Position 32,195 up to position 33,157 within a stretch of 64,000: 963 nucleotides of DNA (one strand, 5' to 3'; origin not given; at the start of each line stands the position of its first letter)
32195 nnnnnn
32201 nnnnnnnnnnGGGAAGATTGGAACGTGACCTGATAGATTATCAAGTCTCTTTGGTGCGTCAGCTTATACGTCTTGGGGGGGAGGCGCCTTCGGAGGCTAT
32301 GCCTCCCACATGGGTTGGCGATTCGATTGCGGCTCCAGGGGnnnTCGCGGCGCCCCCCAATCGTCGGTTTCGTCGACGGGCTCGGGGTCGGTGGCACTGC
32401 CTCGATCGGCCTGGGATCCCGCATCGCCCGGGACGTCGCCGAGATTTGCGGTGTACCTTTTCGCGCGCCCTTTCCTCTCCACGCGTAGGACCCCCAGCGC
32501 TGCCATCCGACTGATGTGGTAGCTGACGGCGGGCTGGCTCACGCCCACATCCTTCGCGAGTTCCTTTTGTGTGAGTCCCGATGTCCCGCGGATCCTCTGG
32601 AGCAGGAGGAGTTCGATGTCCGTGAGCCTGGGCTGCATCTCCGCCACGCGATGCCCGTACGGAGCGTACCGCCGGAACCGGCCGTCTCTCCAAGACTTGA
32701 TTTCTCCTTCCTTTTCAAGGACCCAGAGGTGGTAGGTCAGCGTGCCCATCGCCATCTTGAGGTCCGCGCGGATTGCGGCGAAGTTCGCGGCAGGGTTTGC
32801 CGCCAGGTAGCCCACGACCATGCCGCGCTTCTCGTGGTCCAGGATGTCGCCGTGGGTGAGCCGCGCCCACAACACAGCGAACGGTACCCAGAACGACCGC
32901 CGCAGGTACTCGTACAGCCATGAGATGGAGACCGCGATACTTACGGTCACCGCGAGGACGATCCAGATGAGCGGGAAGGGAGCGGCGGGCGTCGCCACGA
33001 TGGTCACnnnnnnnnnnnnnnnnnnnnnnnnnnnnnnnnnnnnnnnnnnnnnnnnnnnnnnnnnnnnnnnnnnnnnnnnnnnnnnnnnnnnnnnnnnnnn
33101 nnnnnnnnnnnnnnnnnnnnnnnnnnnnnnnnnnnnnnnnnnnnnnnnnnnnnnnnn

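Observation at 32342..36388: Membrane-spanning one-component regulator: extracellular SBBP beta-propeller + CARDB, one TM helix, and two cytoplasmic winged-helix DNA-binding domains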

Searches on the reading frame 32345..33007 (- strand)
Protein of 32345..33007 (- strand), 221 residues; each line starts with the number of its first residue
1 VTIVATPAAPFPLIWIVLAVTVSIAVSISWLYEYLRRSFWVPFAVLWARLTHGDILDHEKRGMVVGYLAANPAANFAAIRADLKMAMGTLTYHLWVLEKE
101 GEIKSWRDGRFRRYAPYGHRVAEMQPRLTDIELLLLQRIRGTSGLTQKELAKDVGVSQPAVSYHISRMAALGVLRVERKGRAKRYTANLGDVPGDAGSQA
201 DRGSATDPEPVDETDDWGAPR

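Call 9: find_homologous_proteins(query=window:32345-33007:-, max_evalue=0.001)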
Query seq(221 aa) (221 aa): 4 proteins with E <= 0.001 among 476 candidates.
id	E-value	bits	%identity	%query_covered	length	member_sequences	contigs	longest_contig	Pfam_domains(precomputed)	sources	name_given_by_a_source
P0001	2.5e-104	366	76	100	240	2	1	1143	PF01047.29,PF12840.14,PF13412.13,PF25212.3,PF01022.27,PF13601.13,PF01381.29,PF12802.14,PF24266.2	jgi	-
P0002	6.6e-95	335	76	90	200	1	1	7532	PF01047.29,PF12840.14,PF13412.13,PF25212.3,PF01022.27,PF13601.13,PF01381.29,PF12802.14,PF24266.2,PF24034.2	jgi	-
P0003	1.8e-80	288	65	98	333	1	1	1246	PF01047.29,PF12840.14,PF13412.13,PF01022.27,PF12802.14,PF24266.2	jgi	jgi:predicted transcriptional regulator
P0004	2.2e-31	128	75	38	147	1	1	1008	PF13412.13,PF01381.29,PF00072.31,PF13560.13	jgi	-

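Call 11: find_encoding_contigs(protein=P0002, flank=10000)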
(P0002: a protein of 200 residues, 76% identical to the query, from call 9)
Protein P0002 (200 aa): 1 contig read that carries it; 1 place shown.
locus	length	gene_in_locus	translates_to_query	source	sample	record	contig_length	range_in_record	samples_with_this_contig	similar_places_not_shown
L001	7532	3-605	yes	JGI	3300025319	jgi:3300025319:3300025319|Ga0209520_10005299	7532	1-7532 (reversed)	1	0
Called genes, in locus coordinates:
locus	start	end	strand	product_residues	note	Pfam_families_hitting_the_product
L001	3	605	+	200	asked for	PF12840:HTH_20 (faint), PF24266:HTH_HVO_0163_N (weak), PF01047:MarR, PF12802:MarR_2, PF13412:HTH_24, PF25212:HVO_A0114 (weak), PF01022:HTH_5 (weak), PF01381:HTH_3 (weak), +2 more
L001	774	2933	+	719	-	-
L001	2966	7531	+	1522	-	?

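Call 29: search_solved_structures(query=A1, max_evalue=0.01, show_alignments=2)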
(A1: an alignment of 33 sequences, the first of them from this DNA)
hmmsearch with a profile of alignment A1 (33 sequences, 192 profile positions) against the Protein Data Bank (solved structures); distinct sequences matched with E-value up to 0.01: 96 (the best 60 are shown).
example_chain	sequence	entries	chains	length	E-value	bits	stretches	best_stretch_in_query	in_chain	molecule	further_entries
5duk_A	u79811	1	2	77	4.1e-12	49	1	51-115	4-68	putative DNA binding protein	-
3bpv_A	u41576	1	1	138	1.8e-06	30.6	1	123-185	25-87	Transcriptional regulator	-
3bpx_A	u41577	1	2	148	2.1e-06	30.4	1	123-185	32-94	Transcriptional regulator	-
6j05_A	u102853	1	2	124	3.1e-06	29.8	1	138-184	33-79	Transcriptional regulator ArsR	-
3cuo_A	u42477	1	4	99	9.5e-06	28.3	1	130-189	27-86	Uncharacterized HTH-type transcriptional regulator ygaV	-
7fby_A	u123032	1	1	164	1.3e-05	27.8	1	118-172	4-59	Transcriptional regulatory protein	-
9w4v_A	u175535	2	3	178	1.4e-05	27.7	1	117-172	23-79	Uncharacterized HTH-type transcriptional regulator PH0140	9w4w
1uly_A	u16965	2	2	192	1.9e-05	27.2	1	123-179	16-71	hypothetical protein PH1932 | hypothetical transcription regulator protein, PH1932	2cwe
6uvu_A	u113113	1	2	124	2.3e-05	27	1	126-184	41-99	ArsR family transcriptional regulator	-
1ub9_A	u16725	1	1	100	3e-05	26.6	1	47-103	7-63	Hypothetical protein PH1061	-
8qkf_A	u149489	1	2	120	3.7e-05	26.3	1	143-185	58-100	ArsR family transcriptional regulator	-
1r22_A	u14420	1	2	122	8.6e-05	25.1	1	137-187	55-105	Transcriptional repressor smtB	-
3tgn_A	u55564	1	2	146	0.00011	24.7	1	122-182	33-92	Adc operon repressor AdcR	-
2ia0_A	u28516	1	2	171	0.00017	24.2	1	119-172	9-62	Putative HTH-type transcriptional regulator PF0864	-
5eri_A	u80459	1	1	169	0.0002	23.9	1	115-181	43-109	MarR family transcriptional regulator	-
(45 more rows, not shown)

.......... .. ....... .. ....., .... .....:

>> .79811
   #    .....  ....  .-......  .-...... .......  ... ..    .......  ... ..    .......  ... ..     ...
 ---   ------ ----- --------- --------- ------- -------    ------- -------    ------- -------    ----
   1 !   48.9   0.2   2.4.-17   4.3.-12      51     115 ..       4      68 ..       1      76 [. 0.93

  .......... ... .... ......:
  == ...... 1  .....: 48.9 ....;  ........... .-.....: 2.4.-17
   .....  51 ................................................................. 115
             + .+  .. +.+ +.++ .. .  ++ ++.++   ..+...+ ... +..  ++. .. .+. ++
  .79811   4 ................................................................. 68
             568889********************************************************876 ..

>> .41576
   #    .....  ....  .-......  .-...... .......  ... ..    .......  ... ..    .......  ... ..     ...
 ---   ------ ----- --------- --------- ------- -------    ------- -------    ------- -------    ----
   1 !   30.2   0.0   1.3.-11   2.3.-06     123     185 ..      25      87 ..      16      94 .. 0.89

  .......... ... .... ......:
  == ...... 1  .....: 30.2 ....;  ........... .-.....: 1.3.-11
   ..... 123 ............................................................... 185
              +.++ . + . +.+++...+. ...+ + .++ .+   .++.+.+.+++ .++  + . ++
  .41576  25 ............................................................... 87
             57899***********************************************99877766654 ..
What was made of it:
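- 32660..32854 (-): wHTH1 (residues 1172-1236), the most conserved part of the family. PDB 5duk_A, E 4e-12 (call 29).
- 32447..32620 (-): wHTH2 (residues 1250-1307), ArsR/MarR-like and more variable across the family. PDB MarR and ArsR hits (call 29).
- Both wHTHs match DNA-binding families by sequence: ArsR, MarR and Lrp-type repressors, and PDB 5duk 'putative DNA binding protein' (call 29).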

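Call 31: find_related_loci(query=A2, collection=genome_contigs, flank=10000)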
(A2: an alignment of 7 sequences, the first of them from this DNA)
Query A2 (193 aa) in genome_contigs; peptide patterns used: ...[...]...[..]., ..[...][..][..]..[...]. (x = any residue, [..] = any of these).
48 stretches matched a pattern; 10 encode a relative of the query (tblastn E <= 1e-3); 10 distinct loci.
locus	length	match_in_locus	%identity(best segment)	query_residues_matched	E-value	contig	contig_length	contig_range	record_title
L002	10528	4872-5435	53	4-187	4e-63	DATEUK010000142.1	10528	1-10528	MAG TPA_asm: Thermoplasmata archaeon isolate SMAG_U8339 k141_1316100, whole genome shotgun sequence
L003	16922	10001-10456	61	31-178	6e-61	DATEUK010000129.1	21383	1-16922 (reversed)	MAG TPA_asm: Thermoplasmata archaeon isolate SMAG_U8339 k141_112185, whole genome shotgun sequence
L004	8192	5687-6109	33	41-181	5e-26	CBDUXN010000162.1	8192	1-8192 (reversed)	MAG TPA_asm: uncultured Thermoplasmata archaeon isolate SRR22302370_concoct_146 genome assembly, contig: ERZ25074855.895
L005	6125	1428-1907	31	21-178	2e-25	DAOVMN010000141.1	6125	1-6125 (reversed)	MAG TPA_asm: Thermoplasmata archaeon isolate CSMAG_1472 CSMAG_1472_k141_1970749_length_6125_cov_18.9338, whole genome sh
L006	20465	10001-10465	29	9-179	3e-23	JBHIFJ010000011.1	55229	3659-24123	MAG: Thermoplasmata archaeon isolate b1.sp2_bin.40 NODE_63_length_55229_cov_20.856780, whole genome shotgun sequence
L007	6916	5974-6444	30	9-181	3e-23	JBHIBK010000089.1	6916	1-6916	MAG: Thermoplasmata archaeon isolate K_1_bin.53 NODE_3397_length_6916_cov_5.658505, whole genome shotgun sequence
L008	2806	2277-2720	33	9-172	4e-23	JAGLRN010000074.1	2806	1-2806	MAG: Thermoplasmata archaeon isolate RS_9_17 ROV157_9.bin.17.fa_74, whole genome shotgun sequence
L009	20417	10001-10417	34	9-163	1e-22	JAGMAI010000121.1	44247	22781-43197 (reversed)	MAG: Thermoplasmata archaeon isolate RS_14_3 ZL355.bin.3.fa_121, whole genome shotgun sequence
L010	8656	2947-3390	32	9-172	1e-22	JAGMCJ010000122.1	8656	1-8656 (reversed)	MAG: Thermoplasmata archaeon isolate RS_17_1 ZL495.bin.1.fa_122, whole genome shotgun sequence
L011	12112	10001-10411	33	44-181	3e-20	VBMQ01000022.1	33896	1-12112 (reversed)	MAG: Methanobacteriota archaeon isolate EA_27 14_1009_16_40cm_scaffold_8596, whole genome shotgun sequence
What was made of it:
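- Tried and rejected: I repeated it with the seven closest sequences (A2, call 31).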

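Call 37: predict_structure(alignment_id=A1)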
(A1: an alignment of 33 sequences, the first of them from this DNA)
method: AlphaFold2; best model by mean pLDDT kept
length: 193 residues; sequences in the alignment: 33
mean_pLDDT: 89.9   pTM: 0.58
mean pLDDT of the five models: 89.9, 89.3, 89.0, 88.7, 88.1
residues with pLDDT >= 90: 136; 70-90: 41; 50-70: 11; < 50: 5
segments of 3 or more residues with pLDDT < 50: 189-193
pLDDT, mean of each block of 10 residues (from residue 1): 70 94 91 89 83 93 98 98 98 98 94 88 79 95 94 97 94 94 79 39
secondary structure, 60 per line:
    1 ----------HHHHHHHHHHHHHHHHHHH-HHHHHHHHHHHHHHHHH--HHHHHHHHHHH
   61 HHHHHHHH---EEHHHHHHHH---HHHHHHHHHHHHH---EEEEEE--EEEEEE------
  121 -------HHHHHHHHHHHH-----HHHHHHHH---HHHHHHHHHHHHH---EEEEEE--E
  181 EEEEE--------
elements in order: H11-29 H31-47 H50-68 H74-81 H85-97 E101-106 E109-114 H128-139 H145-152 H156-168 E172-177 E180-185
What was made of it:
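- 32909..32977 (-): Single transmembrane helix (residues 1131-1153). Helix in the AF2 model (call 37).
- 32660..32854 (-): AF2 (call 37).
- On ArsR/SmtB metalloregulators: The flanking helices of soluble ArsR proteins are replaced here by the juxtamembrane helix and a linker (call 37).
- Checked: The AlphaFold2 model of the last 193 residues before the tail has pLDDT 89.9 and shows TM helix, juxtamembrane helix, H-H-H-hairpin, linker, H-H-H-hairpin (call 37).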

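Call 44: fold_search(model_id=the predicted structure, library=pdb)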
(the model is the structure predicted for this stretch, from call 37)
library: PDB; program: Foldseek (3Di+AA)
matches with E <= 10: 1831; with E <= 0.001: 20
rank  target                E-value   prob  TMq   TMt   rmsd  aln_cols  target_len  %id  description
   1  3bz6                  6.8e-05  1.00  0.29  0.33  14.4       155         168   19  Crystal structure of a conserved protein of unknown function from Pseudomonas syringae pv. tomato str. DC3000 (released 2008-02-05)
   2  8cli_A                7.2e-05  1.00  0.27  0.10  19.0       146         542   15  TFIIIC TauB-DNA monomer (released 2023-06-21)
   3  8iue_P                8.6e-05  1.00  0.31  0.20  10.5       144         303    8  RNA polymerase III pre-initiation complex melting complex 1 (released 2023-05-24)
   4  9fso_F                1.2e-04  1.00  0.30  0.20  10.5       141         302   11  Human RNA Polymerase III Class III Open Pre-initiation Complex 1 (OC1) (released 2025-01-15)
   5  5afq_B                1.5e-04  1.00  0.28  0.13  14.9       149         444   16  Crystal structure of RPC62 - RPC32 beta (released 2015-10-07)
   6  3w6j_E                1.6e-04  1.00  0.27  0.32  12.5       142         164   16  Crystal structure of ScpAB core complex (released 2013-04-24)
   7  2zme_B                1.9e-04  1.00  0.30  0.28  14.6       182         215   16  Integrated structural and functional model of the human ESCRT-II complex (released 2008-11-04)
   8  2xv4                  2.0e-04  1.00  0.28  0.14  15.1       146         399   17  Structure of Human RPC62 (partial) (released 2011-03-02)
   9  5afq_A                3.1e-04  1.00  0.29  0.13  14.8       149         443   16  Crystal structure of RPC62 - RPC32 beta (released 2015-10-07)
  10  7ast_X                3.3e-04  1.00  0.29  0.13  14.6       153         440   17  Apo Human RNA Polymerase III (released 2020-12-23)
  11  6j05_A                3.5e-04  1.00  0.31  0.56   2.1        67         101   24  Structures of two ArsR As(III)-responsive repressors: implications for the mechanism of derepression (released 2019-07-03)
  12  1t6s_A                3.9e-04  1.00  0.26  0.31  10.1       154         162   17  Crystal structure of a conserved hypothetical protein from Chlorobium tepidum (released 2004-12-07)
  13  3cuo_A                4.7e-04  1.00  0.29  0.56   1.3        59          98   29  Crystal structure of the predicted DNA-binding transcriptional regulator from E. coli (released 2008-06-17)
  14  3cuq_B                4.7e-04  1.00  0.32  0.30  16.7       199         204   16  Integrated structural and functional model of the human ESCRT-II complex (released 2008-11-04)
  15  6juv_A                5.7e-04  1.00  0.29  0.29  11.0       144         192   16  Crytsal structure of ScpB derived from Pyrococcus yayanosii (released 2020-01-22)
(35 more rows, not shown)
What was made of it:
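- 32447..32620 (-): Foldseek rmsd 1.3-2.2 A (call 44).
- Checked: Foldseek superposes wHTH2 on ArsR, YgaV and NolR at 1.3-2.2 A (call 44).
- Foldseek's whole-module matches are tandem winged-helix proteins that bind proteins as much as DNA: ScpB, ESCRT-II, RPC34/62 (call 44). Whole-module structural neighbours include protein-binding tandem winged helices: ScpB, ESCRT-II (call 44).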

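Call 52: find_homologous_proteins(query=A1, max_evalue=1e-10)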
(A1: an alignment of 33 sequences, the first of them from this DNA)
Query A1 (33 sequences) (193 aa, profile of the alignment): 51 proteins with E <= 1e-10 among 6747 candidates.
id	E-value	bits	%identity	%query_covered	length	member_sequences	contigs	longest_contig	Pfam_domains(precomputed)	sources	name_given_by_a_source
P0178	7.4e-69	249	34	96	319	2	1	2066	PF12840.14,PF13412.13,PF01022.27,PF12802.14,PF24266.2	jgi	jgi:DNA-binding MarR family transcriptional regulator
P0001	4.5e-68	246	80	99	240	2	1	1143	PF01047.29,PF12840.14,PF13412.13,PF25212.3,PF01022.27,PF13601.13,PF01381.29,PF12802.14,PF24266.2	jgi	-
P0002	1.3e-66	242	81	90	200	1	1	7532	PF01047.29,PF12840.14,PF13412.13,PF25212.3,PF01022.27,PF13601.13,PF01381.29,PF12802.14,PF24266.2,PF24034.2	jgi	-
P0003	1.6e-64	235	69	98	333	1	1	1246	PF01047.29,PF12840.14,PF13412.13,PF01022.27,PF12802.14,PF24266.2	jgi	jgi:predicted transcriptional regulator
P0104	8.4e-63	229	36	79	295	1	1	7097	PF01047.29,PF12840.14,PF13412.13,PF13463.13,PF01022.27,PF03965.23,PF13601.13,PF12802.14,PF13545.13,PF24266.2,PF24034.2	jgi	jgi:DNA-binding MarR family transcriptional regulator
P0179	6.3e-61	223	40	79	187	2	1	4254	PF08279.19,PF25212.3,PF13384.13,PF01022.27,PF09339.17,PF12802.14,PF08281.19,PF24266.2,PF24034.2,PF01325.26,PF01726.23,PF01047.29,PF12840.14,PF13412.13,PF13936.13,PF13545.13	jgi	jgi:predicted transcriptional regulator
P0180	3.4e-60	221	39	75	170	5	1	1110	PF08279.19,PF25212.3,PF13384.13,PF01978.26,PF01022.27,PF01381.29,PF09339.17,PF12802.14,PF24266.2,PF24034.2,PF01047.29,PF12840.14,PF13412.13,PF13463.13,PF13936.13,PF13545.13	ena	-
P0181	3.5e-60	221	33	92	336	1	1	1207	PF25212.3,PF01022.27,PF09339.17,PF12802.14,PF08281.19,PF24266.2,PF01726.23,PF01047.29,PF12840.14,PF13412.13,PF13463.13,PF05345.19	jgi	jgi:predicted transcriptional regulator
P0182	7.1e-60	220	38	75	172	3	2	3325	PF01047.29,PF12840.14,PF13412.13,PF25212.3,PF01978.26,PF01022.27,PF09339.17,PF12802.14,PF24266.2,PF08784.18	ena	-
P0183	1.4e-59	219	39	69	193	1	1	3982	PF25212.3,PF13384.13,PF01978.26,PF01022.27,PF13518.13,PF09339.17,PF12802.14,PF24266.2,PF24034.2,PF01726.23,PF08784.18,PF01047.29,PF12840.14,PF13412.13,PF13545.13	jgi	jgi:predicted transcriptional regulator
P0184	9.1e-59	216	35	72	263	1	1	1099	PF01047.29,PF12840.14,PF13412.13,PF25212.3,PF13463.13,PF01022.27,PF03965.23,PF13601.13,PF12802.14,PF24266.2,PF10711.16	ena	-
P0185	1.5e-58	215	43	75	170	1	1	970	PF08279.19,PF25212.3,PF13384.13,PF01978.26,PF01022.27,PF09339.17,PF12802.14,PF24266.2,PF24034.2,PF01047.29,PF12840.14,PF13412.13,PF13545.13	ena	-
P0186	1.6e-58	215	40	76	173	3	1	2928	PF01047.29,PF12840.14,PF13412.13,PF25212.3,PF01022.27,PF09339.17,PF12802.14,PF24266.2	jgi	jgi:predicted transcriptional regulator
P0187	3.3e-58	214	37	72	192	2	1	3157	PF01047.29,PF12840.14,PF13412.13,PF01022.27,PF13601.13,PF12802.14,PF24266.2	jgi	-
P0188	5.6e-58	213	38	75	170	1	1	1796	PF25212.3,PF13384.13,PF01978.26,PF01022.27,PF01381.29,PF09339.17,PF12802.14,PF24266.2,PF24034.2,PF01325.26,PF08784.18,PF01047.29,PF12840.14,PF13412.13,PF13463.13,PF13545.13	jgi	jgi:predicted transcriptional regulator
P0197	2.6e-56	208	39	74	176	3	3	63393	PF13384.13,PF01978.26,PF01022.27,PF13518.13,PF09339.17,PF12802.14,PF24266.2,PF24034.2,PF01325.26,PF01047.29,PF12840.14,PF13412.13,PF13463.13,PF13545.13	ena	-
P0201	1.2e-54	202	36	73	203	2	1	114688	PF01047.29,PF12840.14,PF13412.13,PF01022.27,PF12802.14,PF24266.2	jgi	jgi:predicted transcriptional regulator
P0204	2.2e-53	198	37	75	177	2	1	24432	PF01047.29,PF12840.14,PF13412.13,PF25212.3,PF13463.13,PF01978.26,PF09339.17,PF12802.14,PF13545.13,PF24266.2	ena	-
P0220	4.5e-13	67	22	69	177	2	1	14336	PF12840.14,PF13412.13,PF09339.17,PF24266.2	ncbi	-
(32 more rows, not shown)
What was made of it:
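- Tried and rejected: Short ~170-aa hits in call 52: at first they looked like minimal soluble members.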
